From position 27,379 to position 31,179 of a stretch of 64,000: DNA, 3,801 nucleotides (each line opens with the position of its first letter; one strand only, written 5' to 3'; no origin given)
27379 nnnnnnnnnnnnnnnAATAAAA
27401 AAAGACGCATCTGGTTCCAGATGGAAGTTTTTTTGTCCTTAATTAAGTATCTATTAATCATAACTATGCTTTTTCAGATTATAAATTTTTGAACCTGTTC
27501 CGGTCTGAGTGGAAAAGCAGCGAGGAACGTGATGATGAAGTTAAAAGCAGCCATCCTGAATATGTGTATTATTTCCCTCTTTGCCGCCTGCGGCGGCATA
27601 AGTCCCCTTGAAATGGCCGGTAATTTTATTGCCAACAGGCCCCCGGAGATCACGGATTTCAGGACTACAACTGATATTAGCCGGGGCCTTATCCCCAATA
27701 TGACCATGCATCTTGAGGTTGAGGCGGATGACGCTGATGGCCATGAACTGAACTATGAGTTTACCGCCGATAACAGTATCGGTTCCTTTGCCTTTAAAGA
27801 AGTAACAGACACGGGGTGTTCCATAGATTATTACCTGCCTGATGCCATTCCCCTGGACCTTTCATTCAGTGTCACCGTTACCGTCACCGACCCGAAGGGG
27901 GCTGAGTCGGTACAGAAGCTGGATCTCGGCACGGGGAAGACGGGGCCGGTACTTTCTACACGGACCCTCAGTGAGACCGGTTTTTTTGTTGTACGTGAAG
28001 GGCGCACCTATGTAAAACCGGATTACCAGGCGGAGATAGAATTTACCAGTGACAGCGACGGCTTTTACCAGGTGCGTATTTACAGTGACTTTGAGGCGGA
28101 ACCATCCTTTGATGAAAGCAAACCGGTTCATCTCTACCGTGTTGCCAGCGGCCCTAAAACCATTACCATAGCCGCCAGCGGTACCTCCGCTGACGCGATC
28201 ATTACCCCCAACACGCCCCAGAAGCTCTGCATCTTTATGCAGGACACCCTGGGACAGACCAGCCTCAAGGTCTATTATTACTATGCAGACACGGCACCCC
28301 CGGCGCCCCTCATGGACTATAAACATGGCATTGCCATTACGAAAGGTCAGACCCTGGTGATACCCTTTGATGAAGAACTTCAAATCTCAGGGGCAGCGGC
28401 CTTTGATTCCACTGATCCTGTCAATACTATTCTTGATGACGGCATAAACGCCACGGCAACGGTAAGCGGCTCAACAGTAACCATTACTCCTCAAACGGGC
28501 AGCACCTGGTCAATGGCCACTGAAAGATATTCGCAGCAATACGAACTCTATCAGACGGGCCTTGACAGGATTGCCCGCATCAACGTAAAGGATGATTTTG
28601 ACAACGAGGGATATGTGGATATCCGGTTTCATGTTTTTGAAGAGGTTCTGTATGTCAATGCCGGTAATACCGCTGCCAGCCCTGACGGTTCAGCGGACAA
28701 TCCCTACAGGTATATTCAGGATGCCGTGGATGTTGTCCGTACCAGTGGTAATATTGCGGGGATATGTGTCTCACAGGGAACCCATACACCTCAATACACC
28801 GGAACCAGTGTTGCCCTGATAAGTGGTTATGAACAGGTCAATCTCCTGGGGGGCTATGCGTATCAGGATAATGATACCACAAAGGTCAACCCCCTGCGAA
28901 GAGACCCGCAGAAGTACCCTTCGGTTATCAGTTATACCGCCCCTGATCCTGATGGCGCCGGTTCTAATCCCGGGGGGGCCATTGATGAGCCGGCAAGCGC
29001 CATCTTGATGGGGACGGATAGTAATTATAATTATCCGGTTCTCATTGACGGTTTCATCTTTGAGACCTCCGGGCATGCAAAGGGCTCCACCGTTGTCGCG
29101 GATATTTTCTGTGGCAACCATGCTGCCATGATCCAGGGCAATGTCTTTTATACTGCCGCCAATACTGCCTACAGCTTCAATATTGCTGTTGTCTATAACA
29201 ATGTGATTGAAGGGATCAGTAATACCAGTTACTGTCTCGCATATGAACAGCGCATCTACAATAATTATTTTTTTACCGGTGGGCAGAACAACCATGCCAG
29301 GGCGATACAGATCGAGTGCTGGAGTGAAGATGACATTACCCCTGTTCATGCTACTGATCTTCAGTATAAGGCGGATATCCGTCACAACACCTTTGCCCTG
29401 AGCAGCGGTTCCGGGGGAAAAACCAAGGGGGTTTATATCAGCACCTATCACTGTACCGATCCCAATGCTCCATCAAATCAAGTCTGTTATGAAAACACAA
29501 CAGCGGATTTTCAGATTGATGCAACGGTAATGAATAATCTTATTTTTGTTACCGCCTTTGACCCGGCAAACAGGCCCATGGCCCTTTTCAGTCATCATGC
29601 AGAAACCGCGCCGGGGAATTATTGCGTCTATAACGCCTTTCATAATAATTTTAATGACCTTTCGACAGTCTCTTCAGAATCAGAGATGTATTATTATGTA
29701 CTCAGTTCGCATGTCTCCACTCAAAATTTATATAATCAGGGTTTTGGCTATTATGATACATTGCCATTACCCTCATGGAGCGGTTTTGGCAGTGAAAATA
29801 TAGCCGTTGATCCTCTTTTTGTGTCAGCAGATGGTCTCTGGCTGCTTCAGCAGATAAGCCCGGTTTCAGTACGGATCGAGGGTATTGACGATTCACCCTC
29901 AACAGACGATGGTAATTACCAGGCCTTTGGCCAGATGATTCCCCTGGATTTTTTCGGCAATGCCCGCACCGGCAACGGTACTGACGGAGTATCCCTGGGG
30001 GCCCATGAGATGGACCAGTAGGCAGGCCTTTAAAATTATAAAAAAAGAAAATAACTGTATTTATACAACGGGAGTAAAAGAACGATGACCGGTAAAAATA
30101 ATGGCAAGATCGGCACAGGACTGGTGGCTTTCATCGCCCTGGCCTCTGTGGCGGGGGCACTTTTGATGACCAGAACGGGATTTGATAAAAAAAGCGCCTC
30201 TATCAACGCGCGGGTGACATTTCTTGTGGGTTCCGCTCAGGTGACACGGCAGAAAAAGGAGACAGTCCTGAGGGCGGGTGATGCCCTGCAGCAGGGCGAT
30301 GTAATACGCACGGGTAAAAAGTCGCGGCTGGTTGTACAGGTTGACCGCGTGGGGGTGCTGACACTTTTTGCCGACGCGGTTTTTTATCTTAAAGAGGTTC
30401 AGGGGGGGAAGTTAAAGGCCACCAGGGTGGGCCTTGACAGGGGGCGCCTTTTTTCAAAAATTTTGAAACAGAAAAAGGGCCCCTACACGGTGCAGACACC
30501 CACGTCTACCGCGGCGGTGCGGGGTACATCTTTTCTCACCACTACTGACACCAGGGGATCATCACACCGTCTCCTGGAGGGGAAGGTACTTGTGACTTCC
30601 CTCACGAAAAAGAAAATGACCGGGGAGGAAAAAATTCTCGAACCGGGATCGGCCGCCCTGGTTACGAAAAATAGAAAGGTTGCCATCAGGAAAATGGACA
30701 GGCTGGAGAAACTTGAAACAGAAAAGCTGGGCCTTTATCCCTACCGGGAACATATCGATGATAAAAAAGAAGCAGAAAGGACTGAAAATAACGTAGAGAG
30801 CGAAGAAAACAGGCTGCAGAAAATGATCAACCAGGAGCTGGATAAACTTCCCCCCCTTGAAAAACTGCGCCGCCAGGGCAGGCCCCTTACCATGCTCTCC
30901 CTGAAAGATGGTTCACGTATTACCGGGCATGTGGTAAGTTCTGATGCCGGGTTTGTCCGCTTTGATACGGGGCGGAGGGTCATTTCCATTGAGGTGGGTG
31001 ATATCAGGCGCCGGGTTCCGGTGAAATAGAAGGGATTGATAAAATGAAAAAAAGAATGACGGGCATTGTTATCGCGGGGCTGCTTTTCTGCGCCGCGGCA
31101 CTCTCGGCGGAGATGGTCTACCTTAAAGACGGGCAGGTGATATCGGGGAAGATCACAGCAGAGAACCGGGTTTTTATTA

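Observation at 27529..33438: Surface signalling cluster: giant beta-helix-like lipoprotein, FecR-domain protein, beta-barrel protein, membrane class III cyclase, with G7 tracts in coding sequence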

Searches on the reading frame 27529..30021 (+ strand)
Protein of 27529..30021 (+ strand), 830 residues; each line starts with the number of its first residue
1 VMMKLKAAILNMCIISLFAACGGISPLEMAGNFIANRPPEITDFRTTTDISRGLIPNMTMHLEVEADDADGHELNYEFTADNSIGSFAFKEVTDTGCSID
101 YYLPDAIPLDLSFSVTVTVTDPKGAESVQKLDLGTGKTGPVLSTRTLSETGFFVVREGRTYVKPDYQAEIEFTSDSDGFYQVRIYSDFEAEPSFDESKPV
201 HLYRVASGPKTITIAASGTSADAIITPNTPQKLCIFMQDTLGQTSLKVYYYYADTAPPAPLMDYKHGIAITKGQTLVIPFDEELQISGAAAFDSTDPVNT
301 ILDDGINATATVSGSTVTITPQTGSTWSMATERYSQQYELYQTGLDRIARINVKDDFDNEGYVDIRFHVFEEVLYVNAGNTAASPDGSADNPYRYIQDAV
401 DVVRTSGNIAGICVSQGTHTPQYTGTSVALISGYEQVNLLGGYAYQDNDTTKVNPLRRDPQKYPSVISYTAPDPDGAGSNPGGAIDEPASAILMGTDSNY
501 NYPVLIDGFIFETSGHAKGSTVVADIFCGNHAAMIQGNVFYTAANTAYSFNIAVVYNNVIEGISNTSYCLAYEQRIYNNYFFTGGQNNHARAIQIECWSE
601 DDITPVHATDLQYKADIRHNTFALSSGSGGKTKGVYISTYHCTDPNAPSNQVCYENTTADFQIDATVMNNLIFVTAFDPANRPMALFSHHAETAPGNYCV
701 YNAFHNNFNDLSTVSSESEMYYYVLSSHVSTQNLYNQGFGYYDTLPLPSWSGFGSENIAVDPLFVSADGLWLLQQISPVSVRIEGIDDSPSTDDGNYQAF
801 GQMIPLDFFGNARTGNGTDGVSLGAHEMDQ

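Call 5: search_protein_families(library=pfam, proteins=[window:27529-30021:+], max_evalue=0.01)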
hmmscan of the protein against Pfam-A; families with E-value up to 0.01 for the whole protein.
window:27529-30021:+ (830 aa): 0 families

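Call 7: search_protein_families(library=ncbifam, proteins=[window:27529-30021:+], max_evalue=0.1)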
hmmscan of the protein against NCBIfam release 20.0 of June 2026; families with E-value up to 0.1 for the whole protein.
window:27529-30021:+ (830 aa): 0 families

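Call 25: find_homologous_proteins(query=window:27529-30021:+, max_evalue=0.001)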
Query window:27529-30021:+ (830 aa): 2 proteins with E <= 0.001 among 8000 candidates.
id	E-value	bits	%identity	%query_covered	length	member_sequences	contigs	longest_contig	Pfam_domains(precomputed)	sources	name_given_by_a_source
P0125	0.0e+0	1130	63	100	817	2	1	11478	-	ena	-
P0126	8.1e-15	72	27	43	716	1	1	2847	-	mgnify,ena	mgnify:CR=1 FL=1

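Call 28: search_protein_families(library=pfam, proteins=[window:27529-30021:+, P0125, P0126], max_evalue=10)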
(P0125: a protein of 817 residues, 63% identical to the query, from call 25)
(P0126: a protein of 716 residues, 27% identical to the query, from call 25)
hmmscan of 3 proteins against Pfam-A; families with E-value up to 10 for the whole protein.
window:27529-30021:+ (830 aa): 0 families

P0125 (817 aa): 1 family
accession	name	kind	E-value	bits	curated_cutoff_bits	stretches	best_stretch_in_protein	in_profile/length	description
PF13860.13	FlgD_ig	-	0.15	12.5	27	1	114-141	24-50/79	FlgD Ig-like domain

P0126 (716 aa): 3 families
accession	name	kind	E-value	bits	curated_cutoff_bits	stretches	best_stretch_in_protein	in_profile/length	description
PF13205.12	Big_5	-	0.0016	19.6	23.6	1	250-335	1-97/105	Bacterial Ig-like domain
PF16397.10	DUF5006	-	0.0094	15.5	34.1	1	97-128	38-69/263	Domain of unknown function (DUF5006)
PF18957.6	RibLong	-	0.87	10.9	27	1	66-126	29-89/93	Long Rib domain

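Call 49: predict_structure(alignment_id=A1)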
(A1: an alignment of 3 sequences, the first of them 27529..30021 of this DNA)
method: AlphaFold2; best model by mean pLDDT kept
length: 830 residues; sequences in the alignment: 3
mean_pLDDT: 41.0   pTM: 0.35
mean pLDDT of the five models: 41.0, 40.1, 38.6, 35.7, 30.8
residues with pLDDT >= 90: 0; 70-90: 24; 50-70: 207; < 50: 599
segments of 3 or more residues with pLDDT < 50: 1-58, 105-111, 135-141, 217-225, 253-272, 279-308, 323-348, 357-361, 365-368, 370-505, 507-531, 537-539, 543-549, 555-571, 584-591, 597-612, 618-621, 626-830
pLDDT, mean of each block of 10 residues (from residue 1): 39 40 31 40 39 39 62 72 62 68 51 66 67 48 66 61 67 58 57 54 56 53 48 60 61 42 35 49 41 38 44 53 39 24 37 50 50 36 28 33 36 30 29 35 26 24 29 28 28 37 45 39 41 51 50 43 31 52 48 49 35 51 49 43 32 30 45 42 32 28 27 25 22 20 22 21 26 25 26 23 22 22 20
secondary structure, 60 per line:
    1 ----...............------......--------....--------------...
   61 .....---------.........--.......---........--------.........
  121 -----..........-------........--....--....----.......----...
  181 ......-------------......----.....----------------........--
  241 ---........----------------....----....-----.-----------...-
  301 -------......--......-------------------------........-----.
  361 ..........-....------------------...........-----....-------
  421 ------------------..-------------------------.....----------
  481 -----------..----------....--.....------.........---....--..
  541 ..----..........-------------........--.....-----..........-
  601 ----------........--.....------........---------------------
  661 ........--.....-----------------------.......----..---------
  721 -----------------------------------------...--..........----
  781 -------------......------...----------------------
elements in order (helices of 4 or more, strands of 3 or more residues): H5-19 H26-31 E40-43 E58-65 E75-80 E86-92 E96-103 E112-120 E126-135 E143-150 E153-156 E159-162 E167-173 E178-186 E200-205 E210-214 E231-238 E244-251 E268-271 E276-279 E308-313 E316-321 E347-354 E360-370 E372-375 H394-404 E410-413 E466-470 E504-507 E510-514 E521-529 E533-536 E539-542 E547-556 E570-577 E580-584 E590-599 E611-618 E621-625 E632-639 E661-668 E671-675 E699-705 H767-776 H794-799

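Call 50: search_solved_structures(query=A1, max_evalue=10)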
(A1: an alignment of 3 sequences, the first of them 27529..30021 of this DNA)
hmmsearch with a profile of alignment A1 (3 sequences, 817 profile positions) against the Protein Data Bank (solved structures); distinct sequences matched with E-value up to 10: 0.

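Call 82: search_protein_families(library=phrogs, proteins=[window:27529-30021:+], max_evalue=1)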
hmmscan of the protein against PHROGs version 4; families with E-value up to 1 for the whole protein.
window:27529-30021:+ (830 aa): 0 families

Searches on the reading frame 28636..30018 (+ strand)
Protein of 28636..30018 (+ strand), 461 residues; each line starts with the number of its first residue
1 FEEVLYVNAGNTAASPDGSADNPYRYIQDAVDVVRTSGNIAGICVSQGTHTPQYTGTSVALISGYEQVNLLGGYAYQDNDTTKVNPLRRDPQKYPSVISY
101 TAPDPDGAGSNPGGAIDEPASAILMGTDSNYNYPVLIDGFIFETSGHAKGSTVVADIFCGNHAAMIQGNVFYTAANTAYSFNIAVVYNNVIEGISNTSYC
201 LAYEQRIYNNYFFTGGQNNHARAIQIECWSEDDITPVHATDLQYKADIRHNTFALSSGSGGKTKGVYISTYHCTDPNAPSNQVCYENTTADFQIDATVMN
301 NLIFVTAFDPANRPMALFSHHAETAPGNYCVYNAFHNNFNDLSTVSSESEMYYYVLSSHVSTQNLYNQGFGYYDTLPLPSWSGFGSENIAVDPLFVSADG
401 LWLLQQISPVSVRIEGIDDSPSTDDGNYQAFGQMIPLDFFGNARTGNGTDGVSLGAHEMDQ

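Call 81: search_solved_structures(query=window:28636-30018:+, max_evalue=10)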
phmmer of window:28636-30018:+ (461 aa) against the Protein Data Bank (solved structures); distinct sequences matched with E-value up to 10: 1.
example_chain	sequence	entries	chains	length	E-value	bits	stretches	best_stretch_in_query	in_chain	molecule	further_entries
5k3w_A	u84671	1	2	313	0.96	11.5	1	390-442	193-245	CpuTA1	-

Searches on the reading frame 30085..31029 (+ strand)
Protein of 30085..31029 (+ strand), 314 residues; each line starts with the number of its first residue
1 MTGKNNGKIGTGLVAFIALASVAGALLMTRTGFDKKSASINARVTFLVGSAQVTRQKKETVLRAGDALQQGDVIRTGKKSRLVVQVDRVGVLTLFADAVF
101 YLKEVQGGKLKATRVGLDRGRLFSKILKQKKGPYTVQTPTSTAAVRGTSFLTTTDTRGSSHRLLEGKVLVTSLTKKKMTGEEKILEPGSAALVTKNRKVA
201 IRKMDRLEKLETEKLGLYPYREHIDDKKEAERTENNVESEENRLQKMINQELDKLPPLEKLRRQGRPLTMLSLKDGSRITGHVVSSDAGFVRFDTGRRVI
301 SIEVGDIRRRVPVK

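Call 5: search_protein_families(library=pfam, proteins=[window:30085-31029:+], max_evalue=0.01)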
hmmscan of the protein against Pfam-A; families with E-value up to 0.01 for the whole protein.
window:30085-31029:+ (314 aa): 1 family
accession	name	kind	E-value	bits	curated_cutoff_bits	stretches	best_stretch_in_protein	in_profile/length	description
PF04773.18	FecR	-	5.4e-12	46.4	24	1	72-168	1-96/97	FecR protein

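Call 7: search_protein_families(library=ncbifam, proteins=[window:30085-31029:+], max_evalue=0.1)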
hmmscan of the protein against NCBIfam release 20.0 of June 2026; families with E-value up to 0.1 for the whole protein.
window:30085-31029:+ (314 aa): 6 families
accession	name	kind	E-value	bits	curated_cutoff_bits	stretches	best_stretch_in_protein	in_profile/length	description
NF047849.1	Lsa33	exception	3.5e-14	52.7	420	1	43-209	31-199/310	surface adhesin Lsa33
NF033165.1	lipo_LipL45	exception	1.2e-11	44.3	350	1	34-172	32-175/391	lipoprotein LipL45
NF047876.1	Lsa19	exception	1e-09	38.5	250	1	35-172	4-138/182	adhesin Lsa19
NF047528.1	LIMLP_03685_anti-sigma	equivalog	2.6e-05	23.6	200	1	111-308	150-344/347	LIMLP_03685 family anti-sigma factor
NF033682.1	retention_LapA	subfamily_domain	0.00044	20.5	50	1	42-105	4-68/145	retention module-containing protein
NF047624.1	LIC_13076_fam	equivalog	0.022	14.6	110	1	224-295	120-193/214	LIC_13076 family protein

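Call 18: find_homologous_proteins(query=window:30085-31029:+, max_evalue=0.00001)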
Query window:30085-31029:+ (314 aa): 4 proteins with E <= 0.00001 among 4182 candidates.
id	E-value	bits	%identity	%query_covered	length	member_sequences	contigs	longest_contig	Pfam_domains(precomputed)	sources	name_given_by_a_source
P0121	1.1e-189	647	98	100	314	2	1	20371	PF04773.19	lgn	-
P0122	1.6e-83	299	51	100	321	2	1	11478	PF04773.19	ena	-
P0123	8.4e-9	53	33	56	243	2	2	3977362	PF04773.19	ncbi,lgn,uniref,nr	ncbi:FecR family protein [Leptospira sp. FAT2]|uniref:FecR family protein n=1 Tax=Leptospira sanjuan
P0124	9.4e-9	53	30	61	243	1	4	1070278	PF04773.19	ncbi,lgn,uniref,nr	ncbi:iron dicitrate transport regulator FecR [Leptospira yasudae]|uniref:Iron dicitrate transport re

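Call 19: find_encoding_contigs(protein=P0122, flank=10000, max_places=3)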
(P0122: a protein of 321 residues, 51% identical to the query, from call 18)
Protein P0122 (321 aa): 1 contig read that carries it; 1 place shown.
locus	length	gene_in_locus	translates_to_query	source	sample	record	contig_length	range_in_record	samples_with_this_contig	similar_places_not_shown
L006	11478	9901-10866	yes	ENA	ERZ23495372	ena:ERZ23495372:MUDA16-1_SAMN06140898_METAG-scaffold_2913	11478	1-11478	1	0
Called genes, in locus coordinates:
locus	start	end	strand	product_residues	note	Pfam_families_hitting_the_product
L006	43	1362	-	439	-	PF01978:TrmB, PF11495:TrmB_EBD_N (weak), PF09338:Gly_reductase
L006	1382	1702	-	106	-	PF05437:AzlD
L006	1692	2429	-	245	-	PF03591:AzlC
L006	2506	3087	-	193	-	-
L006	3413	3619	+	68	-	-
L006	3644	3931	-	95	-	-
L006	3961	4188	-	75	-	PF00165:HTH_AraC (weak), PF12833:HTH_18 (weak)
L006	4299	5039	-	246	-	PF01841:Transglut_core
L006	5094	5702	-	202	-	PF00440:TetR_N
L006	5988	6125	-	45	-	-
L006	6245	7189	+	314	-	PF12833:HTH_18, PF00165:HTH_AraC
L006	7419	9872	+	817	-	-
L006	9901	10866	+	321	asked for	PF04773:FecR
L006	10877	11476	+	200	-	?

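Call 20: find_encoding_contigs(protein=P0123, flank=8000, max_places=2)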
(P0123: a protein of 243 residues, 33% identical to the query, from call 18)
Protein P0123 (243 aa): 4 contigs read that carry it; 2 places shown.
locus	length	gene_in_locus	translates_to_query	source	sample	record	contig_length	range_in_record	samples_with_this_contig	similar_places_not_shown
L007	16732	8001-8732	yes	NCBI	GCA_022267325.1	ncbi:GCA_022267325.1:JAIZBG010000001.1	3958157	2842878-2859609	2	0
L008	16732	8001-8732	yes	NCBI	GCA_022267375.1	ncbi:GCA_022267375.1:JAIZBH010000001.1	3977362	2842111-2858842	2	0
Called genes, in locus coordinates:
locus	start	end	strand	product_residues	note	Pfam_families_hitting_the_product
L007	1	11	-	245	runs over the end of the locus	-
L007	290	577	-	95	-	PF09527:ATPase_gene1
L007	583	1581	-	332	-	PF10502:Peptidase_S26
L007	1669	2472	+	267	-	PF03328:HpcH_HpaI (weak)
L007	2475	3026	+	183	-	PF00440:TetR_N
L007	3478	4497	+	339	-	PF01544:CorA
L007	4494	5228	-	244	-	PF00072:Response_reg, PF04397:LytTR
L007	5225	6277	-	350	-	PF06580:His_kinase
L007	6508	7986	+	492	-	-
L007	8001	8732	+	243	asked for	PF04773:FecR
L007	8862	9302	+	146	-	PF08570:DUF1761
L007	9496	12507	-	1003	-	PF13205:Big_5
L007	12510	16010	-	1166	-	-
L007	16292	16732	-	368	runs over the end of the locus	PF07787:TMEM43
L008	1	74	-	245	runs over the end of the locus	-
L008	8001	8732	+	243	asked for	PF04773:FecR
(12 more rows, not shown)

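Call 28: search_protein_families(library=pfam, proteins=[window:30085-31029:+], max_evalue=10)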
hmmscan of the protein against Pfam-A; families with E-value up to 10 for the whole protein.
window:30085-31029:+ (314 aa): 1 family
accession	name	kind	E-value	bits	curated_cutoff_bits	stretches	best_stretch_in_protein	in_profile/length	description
PF04773.18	FecR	-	5.4e-12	46.4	24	1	72-168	1-96/97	FecR protein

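Call 82: search_protein_families(library=phrogs, proteins=[window:30085-31029:+], max_evalue=1)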
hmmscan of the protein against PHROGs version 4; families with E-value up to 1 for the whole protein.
window:30085-31029:+ (314 aa): 1 family
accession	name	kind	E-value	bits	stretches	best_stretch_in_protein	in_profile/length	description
phrog_37870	-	unknown function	0.00028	21.1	1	45-164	33-160/382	-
